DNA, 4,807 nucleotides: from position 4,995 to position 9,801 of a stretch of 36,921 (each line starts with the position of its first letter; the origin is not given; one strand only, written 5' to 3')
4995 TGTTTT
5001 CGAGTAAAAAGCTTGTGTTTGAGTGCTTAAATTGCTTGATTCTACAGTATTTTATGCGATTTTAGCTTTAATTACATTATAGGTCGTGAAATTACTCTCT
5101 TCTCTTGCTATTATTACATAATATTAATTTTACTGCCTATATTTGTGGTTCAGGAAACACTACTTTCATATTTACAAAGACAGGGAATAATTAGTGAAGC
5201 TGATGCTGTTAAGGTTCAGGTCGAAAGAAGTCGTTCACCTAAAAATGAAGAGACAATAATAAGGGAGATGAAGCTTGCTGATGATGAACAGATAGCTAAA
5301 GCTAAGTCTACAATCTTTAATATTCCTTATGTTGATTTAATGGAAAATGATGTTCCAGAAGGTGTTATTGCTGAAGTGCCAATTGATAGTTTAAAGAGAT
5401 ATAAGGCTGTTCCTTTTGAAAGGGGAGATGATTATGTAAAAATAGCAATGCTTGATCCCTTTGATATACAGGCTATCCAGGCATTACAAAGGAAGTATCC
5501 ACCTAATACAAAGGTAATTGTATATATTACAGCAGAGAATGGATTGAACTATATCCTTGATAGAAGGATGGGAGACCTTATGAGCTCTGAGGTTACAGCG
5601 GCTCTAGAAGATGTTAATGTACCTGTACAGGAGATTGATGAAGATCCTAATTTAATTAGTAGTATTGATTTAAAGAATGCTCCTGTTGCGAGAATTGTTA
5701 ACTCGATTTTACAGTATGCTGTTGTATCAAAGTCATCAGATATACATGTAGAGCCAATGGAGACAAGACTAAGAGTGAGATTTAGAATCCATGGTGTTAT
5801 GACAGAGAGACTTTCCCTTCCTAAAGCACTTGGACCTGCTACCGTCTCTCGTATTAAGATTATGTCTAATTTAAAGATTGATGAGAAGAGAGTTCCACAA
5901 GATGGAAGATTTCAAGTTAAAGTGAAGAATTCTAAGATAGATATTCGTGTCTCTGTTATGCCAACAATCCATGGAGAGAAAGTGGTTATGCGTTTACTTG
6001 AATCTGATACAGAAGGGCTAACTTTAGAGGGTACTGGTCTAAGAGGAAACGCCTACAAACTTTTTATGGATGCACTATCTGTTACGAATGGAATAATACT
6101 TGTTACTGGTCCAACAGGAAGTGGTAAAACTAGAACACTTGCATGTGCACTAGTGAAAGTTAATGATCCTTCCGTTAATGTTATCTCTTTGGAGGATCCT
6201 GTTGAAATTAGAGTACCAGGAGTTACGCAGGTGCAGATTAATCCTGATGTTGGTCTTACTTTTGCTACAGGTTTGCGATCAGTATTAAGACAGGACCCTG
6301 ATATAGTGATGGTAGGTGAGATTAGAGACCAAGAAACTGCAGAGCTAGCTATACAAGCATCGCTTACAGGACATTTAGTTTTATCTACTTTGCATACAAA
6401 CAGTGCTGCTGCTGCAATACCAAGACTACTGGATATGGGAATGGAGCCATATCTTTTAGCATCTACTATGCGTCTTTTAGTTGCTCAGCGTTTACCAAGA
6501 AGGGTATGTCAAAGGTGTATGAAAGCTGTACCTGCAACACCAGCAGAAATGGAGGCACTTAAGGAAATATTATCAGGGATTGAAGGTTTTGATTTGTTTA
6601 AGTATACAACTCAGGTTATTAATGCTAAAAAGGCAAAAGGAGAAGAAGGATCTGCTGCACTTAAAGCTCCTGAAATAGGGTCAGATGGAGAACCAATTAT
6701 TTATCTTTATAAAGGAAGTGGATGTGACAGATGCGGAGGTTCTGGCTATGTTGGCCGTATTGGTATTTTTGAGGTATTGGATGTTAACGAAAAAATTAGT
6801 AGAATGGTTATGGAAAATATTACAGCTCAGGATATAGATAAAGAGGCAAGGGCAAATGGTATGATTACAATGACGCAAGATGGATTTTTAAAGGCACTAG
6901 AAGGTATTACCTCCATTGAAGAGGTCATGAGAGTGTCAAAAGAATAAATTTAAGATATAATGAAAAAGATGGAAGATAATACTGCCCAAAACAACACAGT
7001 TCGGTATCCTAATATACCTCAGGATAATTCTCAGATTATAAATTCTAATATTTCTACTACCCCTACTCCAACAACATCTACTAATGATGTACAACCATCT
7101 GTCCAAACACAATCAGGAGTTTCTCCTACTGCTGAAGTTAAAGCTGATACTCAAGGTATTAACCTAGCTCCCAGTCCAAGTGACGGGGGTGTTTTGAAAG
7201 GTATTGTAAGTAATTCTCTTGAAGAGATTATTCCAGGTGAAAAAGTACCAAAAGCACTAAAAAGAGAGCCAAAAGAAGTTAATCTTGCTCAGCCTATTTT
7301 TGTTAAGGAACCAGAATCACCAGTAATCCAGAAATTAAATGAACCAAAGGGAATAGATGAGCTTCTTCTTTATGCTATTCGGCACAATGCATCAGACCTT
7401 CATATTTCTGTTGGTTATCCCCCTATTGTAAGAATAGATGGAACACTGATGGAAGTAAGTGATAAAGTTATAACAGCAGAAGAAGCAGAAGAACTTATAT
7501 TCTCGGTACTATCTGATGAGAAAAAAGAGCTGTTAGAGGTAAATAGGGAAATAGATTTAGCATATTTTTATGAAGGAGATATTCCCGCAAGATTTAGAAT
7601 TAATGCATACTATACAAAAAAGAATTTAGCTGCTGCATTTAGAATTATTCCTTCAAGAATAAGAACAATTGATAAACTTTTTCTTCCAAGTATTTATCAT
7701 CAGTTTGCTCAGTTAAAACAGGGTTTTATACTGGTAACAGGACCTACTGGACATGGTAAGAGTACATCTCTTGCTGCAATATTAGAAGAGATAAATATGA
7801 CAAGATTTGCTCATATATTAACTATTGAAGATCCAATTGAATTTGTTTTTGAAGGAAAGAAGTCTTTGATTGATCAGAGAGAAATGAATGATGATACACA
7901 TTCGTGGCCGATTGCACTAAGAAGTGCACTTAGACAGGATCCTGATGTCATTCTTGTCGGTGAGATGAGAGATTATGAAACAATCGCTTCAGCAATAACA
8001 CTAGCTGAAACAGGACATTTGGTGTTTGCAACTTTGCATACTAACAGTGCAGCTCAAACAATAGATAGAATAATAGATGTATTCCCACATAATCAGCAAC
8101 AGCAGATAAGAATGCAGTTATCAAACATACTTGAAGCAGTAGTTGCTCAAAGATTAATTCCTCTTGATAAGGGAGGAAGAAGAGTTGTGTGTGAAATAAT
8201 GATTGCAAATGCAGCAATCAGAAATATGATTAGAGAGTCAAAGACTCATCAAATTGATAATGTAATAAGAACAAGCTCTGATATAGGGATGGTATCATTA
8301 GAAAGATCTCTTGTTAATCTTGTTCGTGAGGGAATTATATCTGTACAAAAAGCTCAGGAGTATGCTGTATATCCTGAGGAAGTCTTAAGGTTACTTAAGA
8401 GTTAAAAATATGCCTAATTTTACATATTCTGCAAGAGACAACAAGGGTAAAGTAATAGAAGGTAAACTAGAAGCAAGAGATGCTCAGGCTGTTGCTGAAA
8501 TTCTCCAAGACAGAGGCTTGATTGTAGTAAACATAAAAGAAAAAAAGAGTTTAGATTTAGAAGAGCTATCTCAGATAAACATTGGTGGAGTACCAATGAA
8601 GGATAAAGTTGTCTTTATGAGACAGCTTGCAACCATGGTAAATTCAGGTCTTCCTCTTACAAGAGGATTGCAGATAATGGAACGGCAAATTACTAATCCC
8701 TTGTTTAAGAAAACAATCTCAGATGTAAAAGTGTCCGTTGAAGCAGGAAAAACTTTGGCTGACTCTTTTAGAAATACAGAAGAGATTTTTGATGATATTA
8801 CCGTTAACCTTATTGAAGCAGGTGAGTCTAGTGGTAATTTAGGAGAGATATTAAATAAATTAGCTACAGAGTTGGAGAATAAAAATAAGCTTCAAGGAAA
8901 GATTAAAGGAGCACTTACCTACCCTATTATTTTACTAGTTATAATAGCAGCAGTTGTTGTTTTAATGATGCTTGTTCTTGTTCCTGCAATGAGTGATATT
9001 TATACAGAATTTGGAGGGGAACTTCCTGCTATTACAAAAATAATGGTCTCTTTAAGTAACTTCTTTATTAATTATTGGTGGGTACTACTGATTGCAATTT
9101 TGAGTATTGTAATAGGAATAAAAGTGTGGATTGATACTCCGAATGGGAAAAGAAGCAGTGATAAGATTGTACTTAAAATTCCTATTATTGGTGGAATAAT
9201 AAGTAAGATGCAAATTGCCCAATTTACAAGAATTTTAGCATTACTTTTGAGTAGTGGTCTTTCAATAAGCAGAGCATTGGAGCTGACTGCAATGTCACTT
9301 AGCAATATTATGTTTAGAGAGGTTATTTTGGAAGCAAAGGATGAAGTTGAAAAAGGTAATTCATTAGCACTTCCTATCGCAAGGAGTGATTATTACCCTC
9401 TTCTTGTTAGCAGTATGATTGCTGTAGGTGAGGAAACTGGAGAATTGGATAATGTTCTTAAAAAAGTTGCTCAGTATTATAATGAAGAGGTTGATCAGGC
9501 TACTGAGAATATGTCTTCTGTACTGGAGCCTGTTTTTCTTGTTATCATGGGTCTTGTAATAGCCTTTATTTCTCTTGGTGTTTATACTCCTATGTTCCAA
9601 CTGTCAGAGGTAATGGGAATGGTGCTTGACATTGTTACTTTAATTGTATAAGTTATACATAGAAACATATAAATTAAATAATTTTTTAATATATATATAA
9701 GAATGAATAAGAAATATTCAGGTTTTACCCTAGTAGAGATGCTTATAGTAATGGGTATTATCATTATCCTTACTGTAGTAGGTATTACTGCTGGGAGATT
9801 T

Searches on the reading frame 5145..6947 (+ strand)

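Call 10: search_protein_families(library=pfam, proteins=[window:5145-6947:+], max_evalue=0.01)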
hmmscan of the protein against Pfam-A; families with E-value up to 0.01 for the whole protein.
window:5145-6947:+ (600 aa): 5 families
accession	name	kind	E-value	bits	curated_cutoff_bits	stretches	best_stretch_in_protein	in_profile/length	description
PF00437.27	T2SSE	-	4.5e-124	414.3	24.9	1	177-596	4-370/370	Type II/IV secretion system protein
PF05157.20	MshEN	-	6.8e-12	45.7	23.1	1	58-135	1-77/90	MshEN domain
PF13191.12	AAA_16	-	0.0019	19.1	32.6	1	312-412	21-113/167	AAA ATPase domain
PF13401.12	AAA_22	-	0.0021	18.8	27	1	314-346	4-38/130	AAA domain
PF20720.3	nSTAND3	-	0.0022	18.2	27.2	1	303-355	6-57/155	Novel STAND NTPase 3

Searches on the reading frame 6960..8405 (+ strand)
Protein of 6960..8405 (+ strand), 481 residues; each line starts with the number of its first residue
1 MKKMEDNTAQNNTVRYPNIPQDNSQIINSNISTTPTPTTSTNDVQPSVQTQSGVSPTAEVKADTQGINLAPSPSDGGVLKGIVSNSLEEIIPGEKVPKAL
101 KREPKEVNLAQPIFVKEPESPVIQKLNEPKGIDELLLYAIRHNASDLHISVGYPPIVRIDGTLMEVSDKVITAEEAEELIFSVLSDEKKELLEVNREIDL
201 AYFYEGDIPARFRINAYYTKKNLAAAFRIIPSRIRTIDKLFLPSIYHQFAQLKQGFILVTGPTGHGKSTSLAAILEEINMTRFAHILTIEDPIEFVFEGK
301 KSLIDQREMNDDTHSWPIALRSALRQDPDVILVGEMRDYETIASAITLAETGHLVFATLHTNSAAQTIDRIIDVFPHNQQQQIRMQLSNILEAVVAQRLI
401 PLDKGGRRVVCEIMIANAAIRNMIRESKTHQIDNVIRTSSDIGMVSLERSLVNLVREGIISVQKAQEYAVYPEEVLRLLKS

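Call 10: search_protein_families(library=pfam, proteins=[window:6960-8405:+], max_evalue=0.01)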
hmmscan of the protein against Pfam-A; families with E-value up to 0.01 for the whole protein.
window:6960-8405:+ (481 aa): 5 families
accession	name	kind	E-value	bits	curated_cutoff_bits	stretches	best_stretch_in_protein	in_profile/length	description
PF00437.27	T2SSE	-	2.1e-44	152.1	24.9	1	132-412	12-288/370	Type II/IV secretion system protein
PF13401.12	AAA_22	-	0.00089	20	27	1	253-279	4-30/130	AAA domain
PF25199.1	nSTAND_NTPase5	-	0.0018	18.6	34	1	247-295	34-82/145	Novel STAND NTPase 5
PF13191.12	AAA_16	-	0.0022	18.9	32.6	1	253-355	23-135/167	AAA ATPase domain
PF13555.12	AAA_29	-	0.0078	16.4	27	0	248-274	16-42/61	P-loop containing region of AAA domain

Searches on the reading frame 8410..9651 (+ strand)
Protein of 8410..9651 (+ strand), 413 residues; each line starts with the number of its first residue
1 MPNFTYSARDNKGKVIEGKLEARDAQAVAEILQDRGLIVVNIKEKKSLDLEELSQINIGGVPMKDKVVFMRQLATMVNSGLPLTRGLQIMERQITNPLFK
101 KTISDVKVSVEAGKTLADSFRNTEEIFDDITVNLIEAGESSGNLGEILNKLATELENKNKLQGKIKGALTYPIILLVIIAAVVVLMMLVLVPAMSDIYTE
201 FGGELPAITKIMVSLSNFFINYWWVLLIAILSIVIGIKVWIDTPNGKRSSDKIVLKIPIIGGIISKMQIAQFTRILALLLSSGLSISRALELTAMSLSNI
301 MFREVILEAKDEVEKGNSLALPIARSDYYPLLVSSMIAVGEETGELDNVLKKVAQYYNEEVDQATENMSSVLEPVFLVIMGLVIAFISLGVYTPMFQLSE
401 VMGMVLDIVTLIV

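Call 10: search_protein_families(library=pfam, proteins=[window:8410-9651:+], max_evalue=0.01)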
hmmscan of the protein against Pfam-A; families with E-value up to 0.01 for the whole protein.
window:8410-9651:+ (413 aa): 2 families
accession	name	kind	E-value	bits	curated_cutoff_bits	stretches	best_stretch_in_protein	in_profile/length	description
PF00482.28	T2SSF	-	8.8e-62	207.1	25.2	2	69-192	1-125/125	Type II secretion system (T2SS), protein F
PF20990.2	DUF2207_C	-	0.0048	17.1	33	0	84-240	67-184/247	Predicted membrane protein (DUF2207) C-terminal domain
